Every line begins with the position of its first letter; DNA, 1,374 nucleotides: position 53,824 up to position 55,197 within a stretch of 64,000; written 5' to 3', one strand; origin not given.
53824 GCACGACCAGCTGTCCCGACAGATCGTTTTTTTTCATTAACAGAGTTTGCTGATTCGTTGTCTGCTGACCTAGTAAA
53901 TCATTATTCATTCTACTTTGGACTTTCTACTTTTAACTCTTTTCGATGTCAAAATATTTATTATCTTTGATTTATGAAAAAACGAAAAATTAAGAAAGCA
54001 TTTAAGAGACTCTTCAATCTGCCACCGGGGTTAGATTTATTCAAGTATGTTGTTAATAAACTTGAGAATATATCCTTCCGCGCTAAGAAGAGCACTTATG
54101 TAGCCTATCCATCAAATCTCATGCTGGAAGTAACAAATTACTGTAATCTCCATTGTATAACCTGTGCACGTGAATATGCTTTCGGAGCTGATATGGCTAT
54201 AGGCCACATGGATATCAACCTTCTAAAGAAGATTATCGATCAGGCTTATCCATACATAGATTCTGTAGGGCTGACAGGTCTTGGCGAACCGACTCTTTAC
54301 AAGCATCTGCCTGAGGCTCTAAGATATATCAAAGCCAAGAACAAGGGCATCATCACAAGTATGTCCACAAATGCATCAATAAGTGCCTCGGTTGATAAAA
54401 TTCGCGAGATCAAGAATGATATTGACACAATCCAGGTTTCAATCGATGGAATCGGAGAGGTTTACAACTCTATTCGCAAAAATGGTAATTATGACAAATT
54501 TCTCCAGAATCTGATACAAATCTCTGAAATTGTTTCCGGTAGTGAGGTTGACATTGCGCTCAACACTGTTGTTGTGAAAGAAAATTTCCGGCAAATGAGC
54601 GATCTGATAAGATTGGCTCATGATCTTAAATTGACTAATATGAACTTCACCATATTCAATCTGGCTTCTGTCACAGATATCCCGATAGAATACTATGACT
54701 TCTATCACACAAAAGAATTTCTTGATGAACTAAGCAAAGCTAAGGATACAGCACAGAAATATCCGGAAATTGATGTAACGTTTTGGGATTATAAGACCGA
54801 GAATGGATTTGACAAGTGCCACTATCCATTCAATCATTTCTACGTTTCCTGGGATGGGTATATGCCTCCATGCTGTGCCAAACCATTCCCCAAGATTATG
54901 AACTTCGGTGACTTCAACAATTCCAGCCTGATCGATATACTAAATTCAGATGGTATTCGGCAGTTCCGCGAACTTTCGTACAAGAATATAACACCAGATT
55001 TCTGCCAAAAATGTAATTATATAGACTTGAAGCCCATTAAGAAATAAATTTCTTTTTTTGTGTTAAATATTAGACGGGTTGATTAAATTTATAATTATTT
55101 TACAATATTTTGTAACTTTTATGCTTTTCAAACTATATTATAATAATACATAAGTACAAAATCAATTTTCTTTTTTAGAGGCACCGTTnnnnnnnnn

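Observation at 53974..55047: Radical SAM/SPASM enzyme with no evident precursor peptide, wedged between a FISUMP lipoprotein and an array of T9SS lectin cargo genes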

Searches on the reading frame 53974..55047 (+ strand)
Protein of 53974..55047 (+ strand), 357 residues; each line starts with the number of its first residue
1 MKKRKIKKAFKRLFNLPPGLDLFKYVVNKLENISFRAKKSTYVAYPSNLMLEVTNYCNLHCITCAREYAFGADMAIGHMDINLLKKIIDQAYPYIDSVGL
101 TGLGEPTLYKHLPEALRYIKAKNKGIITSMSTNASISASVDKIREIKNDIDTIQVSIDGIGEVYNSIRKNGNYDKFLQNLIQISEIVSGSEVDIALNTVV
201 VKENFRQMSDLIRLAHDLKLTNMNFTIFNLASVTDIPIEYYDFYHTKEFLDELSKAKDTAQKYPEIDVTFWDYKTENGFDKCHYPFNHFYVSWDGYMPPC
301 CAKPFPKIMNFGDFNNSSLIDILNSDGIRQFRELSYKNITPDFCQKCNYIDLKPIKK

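Call 3: search_protein_families(library=pfam, proteins=[window:53974-55047:+], max_evalue=0.01)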
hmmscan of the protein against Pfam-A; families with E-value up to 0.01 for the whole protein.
window:53974-55047:+ (357 aa): 2 families
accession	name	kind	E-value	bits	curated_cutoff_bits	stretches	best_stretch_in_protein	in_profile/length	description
PF04055.27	Radical_SAM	-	1e-15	58.7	29.5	1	52-214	2-165/166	Radical SAM superfamily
PF13186.11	SPASM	-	1.4e-13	51.3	21.5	1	282-348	1-67/67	Iron-sulfur cluster-binding domain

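Call 4: search_protein_families(library=ncbifam, proteins=[window:53974-55047:+], max_evalue=0.01)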
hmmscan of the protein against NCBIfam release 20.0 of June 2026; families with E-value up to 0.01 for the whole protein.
window:53974-55047:+ (357 aa): 58 families (the best 25 are shown)
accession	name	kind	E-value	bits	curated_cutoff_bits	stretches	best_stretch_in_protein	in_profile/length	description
TIGR04317.1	W_rSAM_matur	equivalog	5.2e-33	114.6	380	1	48-351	5-317/349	tungsten cofactor oxidoreductase radical SAM maturase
NF033640.1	N_Twi_rSAM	subfamily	2.6e-28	99.2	170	2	43-228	107-310/398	twitch domain-containing radical SAM protein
TIGR04311.1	rSAM_Geo_metal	subfamily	6e-21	75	400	1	45-216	1-175/423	radical SAM/SPASM family putative metalloenzyme maturase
TIGR02109.1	PQQ_syn_pqqE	equivalog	4.8e-14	52.1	381.35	1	43-348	3-303/358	pyrroloquinoline quinone biosynthesis protein PqqE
TIGR02666.1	moaA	equivalog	6.4e-14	51.7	284.05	1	49-221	12-186/336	GTP 3',8-cyclase MoaA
NF038283.1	viperin_w_prok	equivalog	1.5e-13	50.6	180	1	53-221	8-184/281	viperin family antiviral radical SAM protein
TIGR04251.1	SCM_rSAM_ScmF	equivalog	2.6e-13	50.1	400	1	49-228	6-182/353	SynChlorMet cassette radical SAM/SPASM protein ScmF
TIGR04053.2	TIGR04053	equivalog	3.6e-13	49.5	395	1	46-231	7-187/366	TIGR04053 family radical SAM/SPASM domain-containing protein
TIGR04082.1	rSAM_for_selen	equivalog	3.7e-13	49.1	350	1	49-335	201-481/516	thio(seleno)oxazole modification radical SAM maturase SbtM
TIGR04546.1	rSAM_ahbC_deAc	equivalog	1.2e-12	47.4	650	1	51-225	43-210/390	12,18-didecarboxysiroheme deacetylase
TIGR03962.1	mycofact_rSAM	equivalog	1.6e-12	47.3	265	1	46-218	11-176/339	mycofactocin radical SAM maturase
NF001199.0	PRK00164.2-1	equivalog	2.8e-12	46.4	231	1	47-219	12-179/308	GTP 3',8-cyclase MoaA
TIGR02668.1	moaA_archaeal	equivalog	2.8e-12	46.2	325.25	1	48-234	11-190/303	GTP 3',8-cyclase MoaA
TIGR04054.1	rSAM_NirJ1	equivalog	3.2e-12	45.8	650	1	49-225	38-207/387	putative heme d1 biosynthesis radical SAM protein NirJ1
TIGR04250.1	SCM_rSAM_ScmE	equivalog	3.4e-12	45.9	400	1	46-220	2-171/358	SynChlorMet cassette radical SAM/SPASM protein ScmE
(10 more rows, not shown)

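Call 6: search_solved_structures(query=window:53974-55047:+, max_evalue=0.001, show_alignments=2)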
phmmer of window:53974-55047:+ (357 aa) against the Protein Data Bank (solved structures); distinct sequences matched with E-value up to 0.001: 2.
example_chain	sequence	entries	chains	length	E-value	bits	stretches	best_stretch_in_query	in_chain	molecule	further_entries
7tol_A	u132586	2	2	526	7.6e-06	28.7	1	51-216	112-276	glycerol dibiphytanyl glycerol tetraether - macrocyclic archaeol synthase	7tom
6efn_A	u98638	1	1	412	0.0001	25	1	45-306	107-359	Sporulation killing factor maturation protein SkfB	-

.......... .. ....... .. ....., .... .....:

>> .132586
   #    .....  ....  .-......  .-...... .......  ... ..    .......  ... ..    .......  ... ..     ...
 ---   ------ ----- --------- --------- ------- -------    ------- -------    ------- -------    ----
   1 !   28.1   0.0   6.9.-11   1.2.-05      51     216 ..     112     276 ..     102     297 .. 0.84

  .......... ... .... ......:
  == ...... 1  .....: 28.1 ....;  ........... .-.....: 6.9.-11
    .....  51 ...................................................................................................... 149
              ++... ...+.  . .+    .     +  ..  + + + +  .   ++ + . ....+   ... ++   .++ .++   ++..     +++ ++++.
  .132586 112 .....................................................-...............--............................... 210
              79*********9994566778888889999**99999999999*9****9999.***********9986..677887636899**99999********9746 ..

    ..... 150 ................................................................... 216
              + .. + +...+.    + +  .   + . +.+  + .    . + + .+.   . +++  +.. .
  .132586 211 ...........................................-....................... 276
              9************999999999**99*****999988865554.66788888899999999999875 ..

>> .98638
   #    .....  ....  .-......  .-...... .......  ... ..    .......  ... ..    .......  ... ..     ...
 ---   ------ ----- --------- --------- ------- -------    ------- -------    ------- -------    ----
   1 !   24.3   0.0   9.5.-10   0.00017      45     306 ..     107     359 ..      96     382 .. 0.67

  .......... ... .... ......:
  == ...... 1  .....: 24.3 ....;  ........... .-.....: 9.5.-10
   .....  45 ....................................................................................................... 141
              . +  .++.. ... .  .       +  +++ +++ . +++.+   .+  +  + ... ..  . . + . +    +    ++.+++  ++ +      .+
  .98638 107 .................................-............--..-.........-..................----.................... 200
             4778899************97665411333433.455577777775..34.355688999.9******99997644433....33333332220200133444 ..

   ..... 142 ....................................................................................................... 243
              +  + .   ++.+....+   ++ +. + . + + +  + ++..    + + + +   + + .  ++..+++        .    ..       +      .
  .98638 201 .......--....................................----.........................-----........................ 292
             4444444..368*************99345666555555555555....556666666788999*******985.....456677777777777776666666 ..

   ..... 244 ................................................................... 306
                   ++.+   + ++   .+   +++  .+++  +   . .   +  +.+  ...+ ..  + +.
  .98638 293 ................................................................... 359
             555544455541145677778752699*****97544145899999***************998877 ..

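Call 7: find_homologous_proteins(query=window:53974-55047:+, max_evalue=0.00001)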
Query window:53974-55047:+ (357 aa): 527 proteins with E <= 0.00001 among 2138 candidates; the best 120 are listed.
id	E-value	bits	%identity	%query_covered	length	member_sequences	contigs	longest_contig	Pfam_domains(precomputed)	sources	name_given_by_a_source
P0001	1.6e-219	746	89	97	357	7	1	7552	PF13186.12,PF04055.28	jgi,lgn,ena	-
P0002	7.3e-190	649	76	100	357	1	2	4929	PF13186.12,PF04055.28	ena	-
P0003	8.9e-152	524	62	97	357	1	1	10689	PF13186.12,PF04055.28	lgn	-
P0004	1.0e-142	494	59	100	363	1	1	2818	PF13186.12,PF04055.28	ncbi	-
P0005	1.2e-142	494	57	96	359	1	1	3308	PF13186.12,PF04055.28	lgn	-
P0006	3.5e-142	492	58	98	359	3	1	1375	PF13186.12,PF04055.28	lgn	-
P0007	5.9e-142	491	57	99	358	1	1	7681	PF13186.12,PF04055.28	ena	-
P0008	6.3e-142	491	59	99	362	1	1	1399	PF13186.12,PF04055.28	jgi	jgi:radical SAM protein with 4Fe4S-binding SPASM domain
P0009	1.4e-141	490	58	99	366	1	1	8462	PF13186.12,PF04055.28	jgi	jgi:radical SAM protein with 4Fe4S-binding SPASM domain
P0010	5.9e-141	488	58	100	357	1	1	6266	PF13186.12,PF04055.28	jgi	jgi:radical SAM protein with 4Fe4S-binding SPASM domain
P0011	6.6e-141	488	58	96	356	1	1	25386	PF13186.12,PF04055.28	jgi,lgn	jgi:MoaA/NifB/PqqE/SkfB family radical SAM enzyme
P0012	2.9e-139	482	57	99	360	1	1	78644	PF13186.12,PF04055.28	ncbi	ncbi:MAG: radical SAM protein [Syntrophorhabdaceae bacterium]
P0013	1.2e-137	477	56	100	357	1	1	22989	PF13186.12,PF04055.28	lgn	-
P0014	1.8e-137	477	57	99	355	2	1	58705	PF13186.12,PF04055.28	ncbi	-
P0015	2.2e-137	476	57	95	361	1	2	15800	PF13186.12,PF04055.28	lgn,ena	-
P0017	2.2e-136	473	55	99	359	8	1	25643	PF13186.12,PF04055.28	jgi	-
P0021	5.1e-132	459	54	99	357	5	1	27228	PF13186.12,PF04055.28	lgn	-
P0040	1.6e-123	431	50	98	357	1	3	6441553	PF13186.12,PF04055.28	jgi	jgi:radical SAM protein with 4Fe4S-binding SPASM domain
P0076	8.6e-117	409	51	100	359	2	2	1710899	PF13186.12,PF04055.28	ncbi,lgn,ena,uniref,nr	ncbi:radical SAM protein [uncultured Bacteroides sp.]|uniref:radical SAM protein n=1 Tax=uncultured 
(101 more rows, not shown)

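Call 8: find_encoding_contigs(protein=P0001, flank=8000, max_places=3)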
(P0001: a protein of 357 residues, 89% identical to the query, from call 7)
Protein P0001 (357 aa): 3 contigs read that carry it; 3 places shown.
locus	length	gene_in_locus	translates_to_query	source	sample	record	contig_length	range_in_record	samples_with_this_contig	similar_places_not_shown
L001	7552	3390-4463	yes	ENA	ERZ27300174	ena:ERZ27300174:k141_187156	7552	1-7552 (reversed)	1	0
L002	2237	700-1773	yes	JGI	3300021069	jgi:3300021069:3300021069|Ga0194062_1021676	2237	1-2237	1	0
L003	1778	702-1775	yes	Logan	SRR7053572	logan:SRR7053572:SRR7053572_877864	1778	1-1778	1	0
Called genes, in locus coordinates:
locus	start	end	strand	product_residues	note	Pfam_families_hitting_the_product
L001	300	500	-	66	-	PF15919:HicB_lk_antitox, PF21748:UPF0150 (weak)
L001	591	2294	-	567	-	-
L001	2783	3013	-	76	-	-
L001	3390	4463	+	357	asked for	PF04055:Radical_SAM, PF13186:SPASM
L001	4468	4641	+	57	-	PF10049:DUF2283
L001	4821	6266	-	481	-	PF01609:DDE_Tnp_1, PF13701:DDE_Tnp_1_4 (weak)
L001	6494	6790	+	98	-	-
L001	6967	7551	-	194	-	?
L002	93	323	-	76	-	-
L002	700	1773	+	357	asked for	PF04055:Radical_SAM, PF13186:SPASM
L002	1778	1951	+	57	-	PF10049:DUF2283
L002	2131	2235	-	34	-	?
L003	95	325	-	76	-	-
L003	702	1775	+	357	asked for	PF04055:Radical_SAM, PF13186:SPASM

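Call 9: find_encoding_contigs(protein=P0076, flank=8000, max_places=3)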
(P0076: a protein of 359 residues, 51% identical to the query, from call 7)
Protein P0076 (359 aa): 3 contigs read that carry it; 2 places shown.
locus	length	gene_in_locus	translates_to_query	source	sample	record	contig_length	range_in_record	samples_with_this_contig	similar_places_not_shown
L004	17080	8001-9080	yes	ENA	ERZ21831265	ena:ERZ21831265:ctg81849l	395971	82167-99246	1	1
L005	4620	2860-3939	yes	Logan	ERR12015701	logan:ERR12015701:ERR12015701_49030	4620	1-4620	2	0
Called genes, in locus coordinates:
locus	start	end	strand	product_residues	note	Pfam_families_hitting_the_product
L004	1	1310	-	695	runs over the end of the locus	PF26549:Tricorn_N (weak), PF26549:Tricorn_N (weak), PF26550:Tricorn_2nd, PF26549:Tricorn_N, PF02129:Peptidase_S15 (weak), PF00561:Abhydrolase_1 (weak), PF00326:Peptidase_S9, PF01738:DLH (weak), +4 more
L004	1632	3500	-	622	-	PF14849:YidC_periplas, PF02096:60KD_IMP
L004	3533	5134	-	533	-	PF06418:CTP_synth_N, PF00117:GATase, PF07722:Peptidase_C26 (faint)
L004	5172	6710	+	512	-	PF11276:DUF3078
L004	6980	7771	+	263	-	PF00459:Inositol_P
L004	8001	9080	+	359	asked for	PF04055:Radical_SAM, PF13186:SPASM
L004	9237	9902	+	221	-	PF09365:DUF2461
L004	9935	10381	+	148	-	PF04074:DUF386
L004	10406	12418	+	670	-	PF02922:CBM_48, PF00128:Alpha-amylase (weak), PF02806:Alpha-amylase_C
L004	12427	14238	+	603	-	PF19529:DUF6057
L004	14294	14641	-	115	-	PF12675:DUF3795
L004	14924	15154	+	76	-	-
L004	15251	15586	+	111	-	-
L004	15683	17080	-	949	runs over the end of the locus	PF02347:GDC-P, PF00266:Aminotran_5 (faint), PF02347:GDC-P, PF21478:GcvP2_C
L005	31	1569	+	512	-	PF11276:DUF3078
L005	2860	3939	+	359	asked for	PF04055:Radical_SAM, PF13186:SPASM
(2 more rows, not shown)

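Call 10: find_encoding_contigs(protein=P0012, flank=8000, max_places=3)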
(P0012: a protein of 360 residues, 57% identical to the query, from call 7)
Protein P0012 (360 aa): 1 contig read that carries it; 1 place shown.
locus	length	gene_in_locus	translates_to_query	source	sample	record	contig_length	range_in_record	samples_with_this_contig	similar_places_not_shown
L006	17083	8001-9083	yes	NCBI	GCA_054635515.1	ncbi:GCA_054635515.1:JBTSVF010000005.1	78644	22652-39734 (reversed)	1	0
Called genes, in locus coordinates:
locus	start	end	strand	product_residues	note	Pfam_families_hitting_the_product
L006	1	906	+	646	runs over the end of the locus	-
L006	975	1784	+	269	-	PF01209:Ubie_methyltran, PF08241:Methyltransf_11, PF08242:Methyltransf_12, PF13649:Methyltransf_25, PF13847:Methyltransf_31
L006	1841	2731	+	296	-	PF01073:3Beta_HSD, PF01370:Epimerase, PF02719:Polysacc_synt_2, PF04321:RmlD_sub_bind, PF16363:GDP_Man_Dehyd, PF07993:NAD_binding_4 (weak)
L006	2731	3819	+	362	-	PF13524:Glyco_trans_1_2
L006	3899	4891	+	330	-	PF01041:DegT_DnrJ_EryC1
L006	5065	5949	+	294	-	PF13480:Acetyltransf_6, PF02388:FemAB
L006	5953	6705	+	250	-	PF01522:Polysacc_deac_1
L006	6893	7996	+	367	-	-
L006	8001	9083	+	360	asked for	PF04055:Radical_SAM, PF13186:SPASM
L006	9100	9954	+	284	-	PF13641:Glyco_tranf_2_3 (weak), PF00535:Glycos_transf_2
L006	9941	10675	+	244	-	PF00535:Glycos_transf_2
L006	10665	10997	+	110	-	PF10066:DUF2304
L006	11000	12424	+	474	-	PF02310:B12-binding, PF04055:Radical_SAM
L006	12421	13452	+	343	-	PF00535:Glycos_transf_2, PF13641:Glyco_tranf_2_3, PF10111:Glyco_tranf_2_2 (weak), PF13632:Glyco_trans_2_3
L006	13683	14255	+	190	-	PF02698:DUF218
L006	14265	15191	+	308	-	PF01507:PAPS_reduct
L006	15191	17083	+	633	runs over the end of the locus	PF00009:GTP_EFTU, PF01926:MMR_HSR1 (faint), PF22594:GTP-eEF1A_C, PF01583:APS_kinase, PF13238:AAA_18 (weak), PF13671:AAA_33 (weak)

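Call 13: find_related_loci(query=A1, collection=genome_contigs, flank=10000)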
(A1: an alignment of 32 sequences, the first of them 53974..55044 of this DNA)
Query A1 (357 aa) in genome_contigs; peptide patterns used: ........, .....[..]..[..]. (x = any residue, [..] = any of these).
600 stretches matched a pattern (row limit reached: there are more); 586 encode a relative of the query (tblastn E <= 1e-3); the best 80 are kept; 80 distinct loci.
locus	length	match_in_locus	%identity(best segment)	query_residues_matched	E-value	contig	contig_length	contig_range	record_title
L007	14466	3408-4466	53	4-356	6e-130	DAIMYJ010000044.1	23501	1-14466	MAG TPA_asm: Chitinophagales bacterium isolate CTOTU1226 NODE_1144_length_23501_cov_13.981191, whole genome shotgun sequ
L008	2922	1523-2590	53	1-356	1e-135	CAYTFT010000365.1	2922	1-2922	MAG TPA_asm: uncultured Chitinophagales bacterium isolate SRP173033_co3_137 genome assembly, contig: NODE_60403_length_2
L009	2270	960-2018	52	4-356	8e-136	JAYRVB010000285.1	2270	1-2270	MAG: Chitinophagales bacterium isolate NJ_NJASGE3bin.10 k141_809306, whole genome shotgun sequence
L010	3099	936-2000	51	1-355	1e-132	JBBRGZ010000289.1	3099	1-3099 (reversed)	MAG: Chitinophagales bacterium isolate Co_metawrap_2671 Cmw_2671_k141_28598098_length_3099_cov_7.0000, whole genome shot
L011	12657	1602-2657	52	4-355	1e-127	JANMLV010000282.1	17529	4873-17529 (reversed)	MAG: Bacteroidota bacterium isolate OTE_58_metabat_626 OTE_58_k141_2918854, whole genome shotgun sequence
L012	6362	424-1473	52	1-350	9e-128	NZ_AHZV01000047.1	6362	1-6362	Anaerophaga thermohalophila str. Valhall contig00055, whole genome shotgun sequence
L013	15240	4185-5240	52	4-355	3e-127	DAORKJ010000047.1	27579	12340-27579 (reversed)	MAG TPA_asm: Chitinophagales bacterium isolate AMR_MDS_5528 NODE_407_length_27579_cov_12.677627, whole genome shotgun se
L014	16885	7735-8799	51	1-355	8e-127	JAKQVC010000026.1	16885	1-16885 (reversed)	MAG: Bacteroidota bacterium isolate USST_maxbin.122 k141_868860, whole genome shotgun sequence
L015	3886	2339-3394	51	4-355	5e-129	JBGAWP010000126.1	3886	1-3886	MAG: Chitinophagales bacterium isolate MAG_MBR_AS.25 MBRAS-25_NODE_126_length_3886_cov_4.068259, whole genome shotgun se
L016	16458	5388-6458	50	1-357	3e-126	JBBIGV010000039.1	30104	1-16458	MAG: Ignavibacteria bacterium isolate RVF170221_bin_1 NODE_1203_length_30104_cov_20.696629, whole genome shotgun sequenc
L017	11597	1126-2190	49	1-355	6e-125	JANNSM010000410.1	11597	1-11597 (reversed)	MAG: Bacteroidota bacterium isolate SOY_31_metabat_213 SOY_31_k141_105366, whole genome shotgun sequence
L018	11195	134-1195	48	3-356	2e-124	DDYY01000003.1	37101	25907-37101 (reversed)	MAG TPA_asm: Bacteroidetes bacterium UBA3022 UBA3022_contig_3354, whole genome shotgun sequence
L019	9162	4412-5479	51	1-356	4e-123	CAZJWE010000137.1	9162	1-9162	MAG TPA_asm: uncultured Bacteroidales bacterium isolate SRP332253_co1_6 genome assembly, contig: NODE_12667_length_9162_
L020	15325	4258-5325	49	1-356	2e-122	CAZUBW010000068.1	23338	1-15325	MAG TPA_asm: uncultured Bacteroidales bacterium isolate SRP294416_co1_234 genome assembly, contig: NODE_4137_length_2333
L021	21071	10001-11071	50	1-357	4e-122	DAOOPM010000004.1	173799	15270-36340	MAG TPA_asm: Tenuifilaceae bacterium isolate AMR_MDS_2597 NODE_43_length_173799_cov_8.515983, whole genome shotgun seque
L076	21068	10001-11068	47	1-356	5e-113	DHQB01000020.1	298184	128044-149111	MAG TPA_asm: Bacteroidales bacterium UBA5349 UBA5349_contig_309, whole genome shotgun sequence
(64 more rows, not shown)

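Call 20: find_encoding_contigs(protein=P0002, flank=8000, max_places=3)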
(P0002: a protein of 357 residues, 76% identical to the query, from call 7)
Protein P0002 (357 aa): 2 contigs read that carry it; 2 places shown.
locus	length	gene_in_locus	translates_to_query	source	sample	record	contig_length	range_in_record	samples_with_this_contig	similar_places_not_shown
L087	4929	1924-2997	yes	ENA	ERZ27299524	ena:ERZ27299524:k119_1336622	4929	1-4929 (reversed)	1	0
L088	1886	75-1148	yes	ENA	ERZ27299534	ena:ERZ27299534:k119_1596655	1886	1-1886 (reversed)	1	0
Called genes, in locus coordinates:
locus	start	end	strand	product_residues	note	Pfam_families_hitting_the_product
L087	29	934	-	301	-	PF12838:Fer4_7 (weak), PF13187:Fer4_9 (faint), PF13247:Fer4_11, PF00037:Fer4 (weak), PF12797:Fer4_2 (weak), PF12837:Fer4_6, PF13237:Fer4_10 (weak)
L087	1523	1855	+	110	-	PF11756:YgbA_NO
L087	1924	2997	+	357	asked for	PF04055:Radical_SAM, PF13186:SPASM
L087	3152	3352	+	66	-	-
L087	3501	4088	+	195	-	PF13328:HD_4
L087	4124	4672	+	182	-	-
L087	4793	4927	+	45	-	?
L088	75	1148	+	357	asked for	PF04055:Radical_SAM, PF13186:SPASM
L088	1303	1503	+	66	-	-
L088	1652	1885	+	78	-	?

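Call 21: find_encoding_contigs(protein=P0003, flank=8000, max_places=3)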
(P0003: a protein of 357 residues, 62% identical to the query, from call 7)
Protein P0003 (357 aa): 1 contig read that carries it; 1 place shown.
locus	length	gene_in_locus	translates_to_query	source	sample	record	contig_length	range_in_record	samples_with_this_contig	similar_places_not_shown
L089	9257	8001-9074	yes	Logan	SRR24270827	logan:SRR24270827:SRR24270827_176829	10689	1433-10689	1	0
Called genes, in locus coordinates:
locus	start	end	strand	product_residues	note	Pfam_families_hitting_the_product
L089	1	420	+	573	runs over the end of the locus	PF01120:Alpha_L_fucos, PF00754:F5_F8_type_C, PF22633:F5_F8_type_C_2, PF18962:Por_Secre_tail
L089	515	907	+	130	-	-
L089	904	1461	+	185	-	PF13302:Acetyltransf_3, PF00583:Acetyltransf_1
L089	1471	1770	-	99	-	-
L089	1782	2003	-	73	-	PF07862:Nif11 (faint)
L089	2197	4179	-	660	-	PF00999:Na_H_Exchanger, PF02254:TrkA_N, PF02080:TrkA_C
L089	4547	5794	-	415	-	PF00079:Serpin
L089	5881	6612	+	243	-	-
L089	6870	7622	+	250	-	PF01925:TauE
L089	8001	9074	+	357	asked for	PF04055:Radical_SAM, PF13186:SPASM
